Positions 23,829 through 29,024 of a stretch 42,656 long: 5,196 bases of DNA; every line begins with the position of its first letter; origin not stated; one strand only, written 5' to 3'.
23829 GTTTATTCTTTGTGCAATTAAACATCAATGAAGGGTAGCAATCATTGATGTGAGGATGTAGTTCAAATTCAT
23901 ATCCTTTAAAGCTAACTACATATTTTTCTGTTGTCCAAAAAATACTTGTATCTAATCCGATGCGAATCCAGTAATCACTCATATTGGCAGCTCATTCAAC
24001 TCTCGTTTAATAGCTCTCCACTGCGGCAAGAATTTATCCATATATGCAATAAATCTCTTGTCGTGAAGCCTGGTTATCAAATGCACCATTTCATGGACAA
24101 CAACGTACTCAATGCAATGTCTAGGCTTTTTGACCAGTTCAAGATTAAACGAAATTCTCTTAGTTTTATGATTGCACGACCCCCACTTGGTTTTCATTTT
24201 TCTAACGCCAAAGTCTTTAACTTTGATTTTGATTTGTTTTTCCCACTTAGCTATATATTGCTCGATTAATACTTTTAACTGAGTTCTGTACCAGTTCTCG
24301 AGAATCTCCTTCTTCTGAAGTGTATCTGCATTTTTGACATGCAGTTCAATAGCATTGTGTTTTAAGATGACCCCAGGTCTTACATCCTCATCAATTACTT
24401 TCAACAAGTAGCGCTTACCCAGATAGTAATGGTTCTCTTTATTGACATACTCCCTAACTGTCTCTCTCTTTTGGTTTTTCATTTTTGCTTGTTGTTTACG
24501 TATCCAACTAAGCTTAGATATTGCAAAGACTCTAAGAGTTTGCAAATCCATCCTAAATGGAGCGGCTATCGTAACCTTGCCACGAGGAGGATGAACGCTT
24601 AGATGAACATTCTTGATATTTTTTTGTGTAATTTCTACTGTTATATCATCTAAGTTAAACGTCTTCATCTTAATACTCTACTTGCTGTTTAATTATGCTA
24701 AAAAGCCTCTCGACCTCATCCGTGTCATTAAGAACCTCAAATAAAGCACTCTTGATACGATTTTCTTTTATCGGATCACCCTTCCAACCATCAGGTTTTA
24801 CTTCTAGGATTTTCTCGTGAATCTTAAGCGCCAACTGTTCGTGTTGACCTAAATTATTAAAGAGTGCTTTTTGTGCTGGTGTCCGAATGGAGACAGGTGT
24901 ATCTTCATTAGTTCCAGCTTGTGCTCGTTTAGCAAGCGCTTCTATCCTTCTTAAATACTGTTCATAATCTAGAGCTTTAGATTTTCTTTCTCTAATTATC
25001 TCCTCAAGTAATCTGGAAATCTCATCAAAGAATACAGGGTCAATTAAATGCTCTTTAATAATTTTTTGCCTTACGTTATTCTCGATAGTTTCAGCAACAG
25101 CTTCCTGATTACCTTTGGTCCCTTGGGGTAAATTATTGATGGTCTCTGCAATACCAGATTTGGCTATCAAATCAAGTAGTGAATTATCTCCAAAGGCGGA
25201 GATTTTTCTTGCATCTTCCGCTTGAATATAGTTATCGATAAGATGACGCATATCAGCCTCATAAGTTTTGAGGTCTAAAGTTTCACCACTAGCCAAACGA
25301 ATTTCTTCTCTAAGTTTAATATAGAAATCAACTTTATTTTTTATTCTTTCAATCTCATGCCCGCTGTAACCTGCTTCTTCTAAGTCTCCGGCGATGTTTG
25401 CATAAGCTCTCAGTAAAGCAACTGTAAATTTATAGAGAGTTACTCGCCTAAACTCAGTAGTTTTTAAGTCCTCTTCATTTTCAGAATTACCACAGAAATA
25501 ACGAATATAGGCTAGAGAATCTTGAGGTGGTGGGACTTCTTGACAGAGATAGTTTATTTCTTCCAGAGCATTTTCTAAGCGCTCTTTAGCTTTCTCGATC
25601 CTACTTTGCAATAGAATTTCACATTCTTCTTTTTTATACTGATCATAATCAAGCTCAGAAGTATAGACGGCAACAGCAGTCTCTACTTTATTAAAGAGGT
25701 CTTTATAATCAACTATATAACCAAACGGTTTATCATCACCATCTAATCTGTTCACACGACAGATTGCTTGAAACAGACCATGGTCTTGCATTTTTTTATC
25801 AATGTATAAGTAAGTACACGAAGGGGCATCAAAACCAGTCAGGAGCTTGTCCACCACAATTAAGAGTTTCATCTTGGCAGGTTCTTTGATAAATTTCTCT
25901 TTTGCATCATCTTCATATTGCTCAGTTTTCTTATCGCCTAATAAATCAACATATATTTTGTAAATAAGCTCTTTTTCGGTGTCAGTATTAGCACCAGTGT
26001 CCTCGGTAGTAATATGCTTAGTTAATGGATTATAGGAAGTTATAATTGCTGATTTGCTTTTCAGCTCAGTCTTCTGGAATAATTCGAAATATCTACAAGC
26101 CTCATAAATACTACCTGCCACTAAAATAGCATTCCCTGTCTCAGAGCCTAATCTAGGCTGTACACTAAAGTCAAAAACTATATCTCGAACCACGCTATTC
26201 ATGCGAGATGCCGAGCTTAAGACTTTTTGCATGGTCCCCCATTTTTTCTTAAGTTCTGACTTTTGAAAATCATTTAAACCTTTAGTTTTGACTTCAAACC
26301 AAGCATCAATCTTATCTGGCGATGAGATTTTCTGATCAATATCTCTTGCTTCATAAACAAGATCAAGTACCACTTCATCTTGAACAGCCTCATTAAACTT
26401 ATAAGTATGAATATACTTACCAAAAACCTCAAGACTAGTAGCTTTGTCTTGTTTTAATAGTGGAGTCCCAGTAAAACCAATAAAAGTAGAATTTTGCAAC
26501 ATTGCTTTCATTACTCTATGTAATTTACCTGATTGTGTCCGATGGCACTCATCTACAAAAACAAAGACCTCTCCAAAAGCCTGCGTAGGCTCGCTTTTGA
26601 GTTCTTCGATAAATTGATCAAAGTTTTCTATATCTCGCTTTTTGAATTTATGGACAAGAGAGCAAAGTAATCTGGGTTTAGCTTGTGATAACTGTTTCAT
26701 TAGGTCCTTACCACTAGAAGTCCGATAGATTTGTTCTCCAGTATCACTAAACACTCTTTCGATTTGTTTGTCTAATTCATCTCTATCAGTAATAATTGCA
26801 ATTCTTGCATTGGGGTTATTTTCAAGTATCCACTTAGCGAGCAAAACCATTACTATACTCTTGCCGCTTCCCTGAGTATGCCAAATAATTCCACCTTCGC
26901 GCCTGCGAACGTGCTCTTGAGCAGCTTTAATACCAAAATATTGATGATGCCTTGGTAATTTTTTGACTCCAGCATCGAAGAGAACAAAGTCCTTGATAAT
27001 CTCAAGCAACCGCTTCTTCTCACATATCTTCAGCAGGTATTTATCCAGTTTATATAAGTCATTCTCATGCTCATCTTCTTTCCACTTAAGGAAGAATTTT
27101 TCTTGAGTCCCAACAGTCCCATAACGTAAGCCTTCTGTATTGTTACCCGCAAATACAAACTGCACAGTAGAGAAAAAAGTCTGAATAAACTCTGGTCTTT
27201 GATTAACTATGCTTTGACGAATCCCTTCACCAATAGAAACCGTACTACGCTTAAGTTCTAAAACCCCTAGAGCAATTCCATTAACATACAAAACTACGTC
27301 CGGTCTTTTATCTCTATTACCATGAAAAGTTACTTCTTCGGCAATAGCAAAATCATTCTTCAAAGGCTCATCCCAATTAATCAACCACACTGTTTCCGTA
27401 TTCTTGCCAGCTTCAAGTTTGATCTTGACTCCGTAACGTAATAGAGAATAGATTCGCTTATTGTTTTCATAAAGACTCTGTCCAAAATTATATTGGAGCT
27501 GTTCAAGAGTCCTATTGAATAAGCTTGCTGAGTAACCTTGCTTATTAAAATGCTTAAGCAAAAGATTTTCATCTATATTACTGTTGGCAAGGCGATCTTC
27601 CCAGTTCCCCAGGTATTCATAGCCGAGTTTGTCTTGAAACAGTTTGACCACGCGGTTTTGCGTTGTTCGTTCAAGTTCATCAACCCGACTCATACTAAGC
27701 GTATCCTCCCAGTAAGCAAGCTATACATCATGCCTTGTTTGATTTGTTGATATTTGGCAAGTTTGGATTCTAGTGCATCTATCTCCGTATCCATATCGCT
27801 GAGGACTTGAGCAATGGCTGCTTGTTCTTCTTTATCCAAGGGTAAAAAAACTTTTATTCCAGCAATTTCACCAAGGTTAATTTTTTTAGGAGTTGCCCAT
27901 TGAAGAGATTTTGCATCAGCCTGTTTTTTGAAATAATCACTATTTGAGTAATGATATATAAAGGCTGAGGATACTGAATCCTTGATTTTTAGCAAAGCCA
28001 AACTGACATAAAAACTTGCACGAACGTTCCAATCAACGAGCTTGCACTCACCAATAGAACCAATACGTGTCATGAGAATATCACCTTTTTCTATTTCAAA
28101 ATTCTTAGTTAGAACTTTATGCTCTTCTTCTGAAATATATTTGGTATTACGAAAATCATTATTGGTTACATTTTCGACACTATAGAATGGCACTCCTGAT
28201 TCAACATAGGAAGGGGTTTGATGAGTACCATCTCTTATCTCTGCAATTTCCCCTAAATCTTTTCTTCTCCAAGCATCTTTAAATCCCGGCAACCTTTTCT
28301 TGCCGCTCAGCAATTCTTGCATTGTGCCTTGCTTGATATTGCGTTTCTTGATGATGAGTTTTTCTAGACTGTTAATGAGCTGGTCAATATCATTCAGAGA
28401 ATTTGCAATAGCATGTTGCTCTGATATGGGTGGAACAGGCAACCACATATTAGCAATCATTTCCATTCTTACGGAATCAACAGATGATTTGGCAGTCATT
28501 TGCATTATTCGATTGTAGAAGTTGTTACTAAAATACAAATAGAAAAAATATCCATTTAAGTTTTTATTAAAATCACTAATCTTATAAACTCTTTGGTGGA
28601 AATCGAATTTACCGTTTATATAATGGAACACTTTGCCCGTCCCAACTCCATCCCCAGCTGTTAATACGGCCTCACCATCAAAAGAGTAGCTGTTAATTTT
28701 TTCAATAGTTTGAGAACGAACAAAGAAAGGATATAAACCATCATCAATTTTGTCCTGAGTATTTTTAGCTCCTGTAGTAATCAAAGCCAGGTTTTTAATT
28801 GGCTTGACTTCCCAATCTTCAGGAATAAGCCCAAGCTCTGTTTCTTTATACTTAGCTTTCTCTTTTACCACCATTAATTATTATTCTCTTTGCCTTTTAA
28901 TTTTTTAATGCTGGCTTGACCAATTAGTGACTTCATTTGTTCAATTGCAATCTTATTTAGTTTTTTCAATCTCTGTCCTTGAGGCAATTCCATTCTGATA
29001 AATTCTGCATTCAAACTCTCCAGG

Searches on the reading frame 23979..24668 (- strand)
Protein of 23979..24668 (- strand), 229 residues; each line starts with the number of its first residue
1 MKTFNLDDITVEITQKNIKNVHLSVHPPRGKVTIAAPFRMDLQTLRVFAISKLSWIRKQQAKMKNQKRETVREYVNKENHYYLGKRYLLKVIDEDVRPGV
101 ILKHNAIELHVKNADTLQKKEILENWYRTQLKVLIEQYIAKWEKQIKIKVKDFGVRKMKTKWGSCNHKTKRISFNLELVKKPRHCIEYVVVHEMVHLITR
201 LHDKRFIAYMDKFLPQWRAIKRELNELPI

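Call 71: search_protein_families(library=padloc, proteins=[window:23979-24668:-], max_evalue=0.00001)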
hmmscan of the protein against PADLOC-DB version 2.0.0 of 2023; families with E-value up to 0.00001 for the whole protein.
window:23979-24668:- (229 aa): 0 families

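Call 72: search_protein_families(library=pfam, proteins=[window:23979-24668:-], max_evalue=0.00001)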
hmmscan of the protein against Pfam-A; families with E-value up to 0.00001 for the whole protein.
window:23979-24668:- (229 aa): 2 families
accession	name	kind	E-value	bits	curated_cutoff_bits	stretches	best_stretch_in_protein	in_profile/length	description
PF01863.23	YgjP-like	-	1.9e-59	201.6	26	1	22-226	2-206/207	YgjP-like, metallopeptidase domain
PF10263.15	SprT-like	-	2.4e-08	34.2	25.6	1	145-211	20-93/108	SprT-like family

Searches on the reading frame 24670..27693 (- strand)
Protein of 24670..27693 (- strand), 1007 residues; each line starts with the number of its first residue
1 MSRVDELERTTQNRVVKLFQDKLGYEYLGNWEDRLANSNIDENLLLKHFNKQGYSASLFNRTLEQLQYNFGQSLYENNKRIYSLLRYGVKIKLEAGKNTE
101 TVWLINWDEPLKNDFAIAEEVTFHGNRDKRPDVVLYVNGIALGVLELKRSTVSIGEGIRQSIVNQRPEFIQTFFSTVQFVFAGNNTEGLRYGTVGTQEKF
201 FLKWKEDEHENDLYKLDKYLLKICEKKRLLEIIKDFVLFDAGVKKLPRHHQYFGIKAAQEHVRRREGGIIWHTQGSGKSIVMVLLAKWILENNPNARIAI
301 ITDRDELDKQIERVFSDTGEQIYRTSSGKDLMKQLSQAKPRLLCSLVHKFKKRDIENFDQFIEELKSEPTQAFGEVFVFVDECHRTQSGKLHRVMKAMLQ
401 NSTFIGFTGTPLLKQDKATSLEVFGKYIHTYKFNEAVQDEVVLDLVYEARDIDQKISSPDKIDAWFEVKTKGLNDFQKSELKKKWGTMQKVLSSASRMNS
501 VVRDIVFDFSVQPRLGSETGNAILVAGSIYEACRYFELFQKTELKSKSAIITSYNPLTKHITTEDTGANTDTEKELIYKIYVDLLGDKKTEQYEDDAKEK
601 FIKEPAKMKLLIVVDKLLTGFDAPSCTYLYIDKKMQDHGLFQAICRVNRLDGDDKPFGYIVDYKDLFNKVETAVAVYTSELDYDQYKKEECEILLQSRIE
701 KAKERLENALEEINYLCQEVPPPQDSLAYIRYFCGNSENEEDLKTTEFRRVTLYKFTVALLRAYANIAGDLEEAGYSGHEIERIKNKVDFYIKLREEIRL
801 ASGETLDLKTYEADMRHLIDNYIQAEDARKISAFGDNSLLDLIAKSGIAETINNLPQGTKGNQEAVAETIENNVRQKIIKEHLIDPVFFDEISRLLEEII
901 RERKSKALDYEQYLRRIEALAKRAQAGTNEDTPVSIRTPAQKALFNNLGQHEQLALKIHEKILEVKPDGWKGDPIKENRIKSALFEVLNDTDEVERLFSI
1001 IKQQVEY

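Call 71: search_protein_families(library=padloc, proteins=[window:24670-27693:-], max_evalue=0.00001)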
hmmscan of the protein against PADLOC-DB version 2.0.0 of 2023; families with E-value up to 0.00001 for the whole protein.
window:24670-27693:- (1007 aa): 7 families
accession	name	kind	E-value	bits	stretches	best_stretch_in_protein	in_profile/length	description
PDLC03044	REase_I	-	0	1450.6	1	2-1003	2-1029/1034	Type I restriction enzyme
PDLC03041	REase_I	-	6.7e-98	327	2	216-912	280-977/1099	Type I restriction enzyme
PDLC03040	REase_I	-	4.4e-85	284.3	1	10-959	9-956/1029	Type I restriction enzyme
PDLC03048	REase_I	-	4.8e-66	221.6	1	21-712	18-707/976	Type I restriction enzyme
PDLC03046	REase_I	-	1.5e-28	97.3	2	115-450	118-494/1025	Type I restriction enzyme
PDLC03045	REase_I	-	1.4e-21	74.2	1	264-679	283-702/995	Type I restriction enzyme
PDLC03043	REase_I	-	2.8e-06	24.6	1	21-243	43-268/313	Type I restriction enzyme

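Call 72: search_protein_families(library=pfam, proteins=[window:24670-27693:-], max_evalue=0.00001)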
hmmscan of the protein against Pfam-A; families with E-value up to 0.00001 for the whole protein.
window:24670-27693:- (1007 aa): 5 families
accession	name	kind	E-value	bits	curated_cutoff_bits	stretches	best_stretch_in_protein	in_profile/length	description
PF18766.7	SWI2_SNF2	-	1.6e-72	244.2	26.7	1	250-478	1-220/221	SWI2/SNF2 ATPase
PF04313.20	HSDR_N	-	1.5e-39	136.4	25.1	1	8-195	4-194/198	Type I restriction enzyme R protein N terminus (HSDR_N)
PF22679.2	T1R_D3-like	-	8.3e-37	127.5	27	1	520-665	3-158/158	Type I restriction enzyme subunit R domain 3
PF04851.21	ResIII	-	1.1e-19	71.4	22.5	1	247-411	4-162/164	Type III restriction enzyme, res subunit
PF00270.35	DEAD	-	7.1e-06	26.3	26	0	273-411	22-160/167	DEAD/DEAH box helicase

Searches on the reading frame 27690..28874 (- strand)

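Call 71: search_protein_families(library=padloc, proteins=[window:27690-28874:-], max_evalue=0.00001)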
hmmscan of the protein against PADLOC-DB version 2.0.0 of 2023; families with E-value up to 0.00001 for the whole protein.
window:27690-28874:- (394 aa): 101 families (the best 25 are shown)
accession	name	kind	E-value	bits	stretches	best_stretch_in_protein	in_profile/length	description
PDLC03098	Specificity_I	-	1.3e-84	283.1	1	7-393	15-438/443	Type I specificity subunit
PDLC03059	Specificity_I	-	1.4e-71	239.6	2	18-163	230-375/412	Type I specificity subunit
PDLC03087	Specificity_I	-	4.4e-67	224.8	1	6-393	3-416/418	Type I specificity subunit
PDLC03165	Specificity_I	-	1.8e-62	210.2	2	191-388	10-211/411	Type I specificity subunit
PDLC03101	Specificity_I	-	1.8e-55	187.2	1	34-392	39-405/411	Type I specificity subunit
PDLC03113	Specificity_I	-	3.4e-54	182.3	1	104-394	125-422/422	Type I specificity subunit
PDLC03178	Specificity_I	-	5.8e-50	168.9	1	19-385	18-408/411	Type I specificity subunit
PDLC03158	Specificity_I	-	5.9e-45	152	1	99-394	125-433/433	Type I specificity subunit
PDLC03156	Specificity_I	-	3.1e-42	143.4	1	95-393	103-405/413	Type I specificity subunit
PDLC04137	mad5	-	3e-38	130.1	2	202-391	3-189/392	mads_5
PDLC03068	Specificity_I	-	3.5e-38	129.8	3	200-366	2-170/403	Type I specificity subunit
PDLC03168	Specificity_I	-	9.8e-38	128.8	2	201-367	4-171/459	Type I specificity subunit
PDLC03108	Specificity_I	-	5.4e-37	126.1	1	103-392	137-436/452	Type I specificity subunit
PDLC03116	Specificity_I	-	2e-36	124.1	2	202-393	209-403/409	Type I specificity subunit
PDLC03105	Specificity_I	-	2.6e-36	124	2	205-374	241-414/448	Type I specificity subunit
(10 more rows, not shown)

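Call 72: search_protein_families(library=pfam, proteins=[window:27690-28874:-], max_evalue=0.00001)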
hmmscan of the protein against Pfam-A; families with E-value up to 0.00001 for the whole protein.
window:27690-28874:- (394 aa): 1 family
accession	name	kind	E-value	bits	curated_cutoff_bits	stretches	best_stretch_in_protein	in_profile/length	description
PF01420.25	Methylase_S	-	1.3e-33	117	22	2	18-175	1-163/168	Type I restriction modification DNA specificity domain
